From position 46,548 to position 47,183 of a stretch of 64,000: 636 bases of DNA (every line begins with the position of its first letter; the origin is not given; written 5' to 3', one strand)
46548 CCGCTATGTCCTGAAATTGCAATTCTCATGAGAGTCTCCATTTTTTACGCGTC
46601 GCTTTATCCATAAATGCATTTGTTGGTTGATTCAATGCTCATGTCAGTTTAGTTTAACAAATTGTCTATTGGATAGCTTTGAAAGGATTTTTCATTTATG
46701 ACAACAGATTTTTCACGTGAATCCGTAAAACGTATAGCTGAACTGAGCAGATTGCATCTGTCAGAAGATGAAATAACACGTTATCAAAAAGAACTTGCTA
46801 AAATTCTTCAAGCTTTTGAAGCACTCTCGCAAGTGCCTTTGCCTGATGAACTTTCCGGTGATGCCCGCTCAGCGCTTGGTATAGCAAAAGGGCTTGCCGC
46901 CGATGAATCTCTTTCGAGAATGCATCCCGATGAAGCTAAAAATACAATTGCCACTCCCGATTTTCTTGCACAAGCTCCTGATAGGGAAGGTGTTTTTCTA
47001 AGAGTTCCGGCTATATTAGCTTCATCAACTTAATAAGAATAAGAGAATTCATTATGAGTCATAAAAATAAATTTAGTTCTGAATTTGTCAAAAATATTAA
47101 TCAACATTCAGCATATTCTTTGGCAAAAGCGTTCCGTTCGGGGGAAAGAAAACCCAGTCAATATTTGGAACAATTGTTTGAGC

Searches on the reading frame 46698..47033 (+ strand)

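Call 59: search_protein_families(library=pfam, proteins=[window:46698-47033:+], max_evalue=0.00001)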
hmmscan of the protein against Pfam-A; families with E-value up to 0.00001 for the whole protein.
window:46698-47033:+ (111 aa): 1 family
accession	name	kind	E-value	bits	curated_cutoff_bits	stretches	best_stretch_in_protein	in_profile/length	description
PF02686.20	GatC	-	4e-08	33.8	23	1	21-103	1-66/66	Glu-tRNAGln amidotransferase C subunit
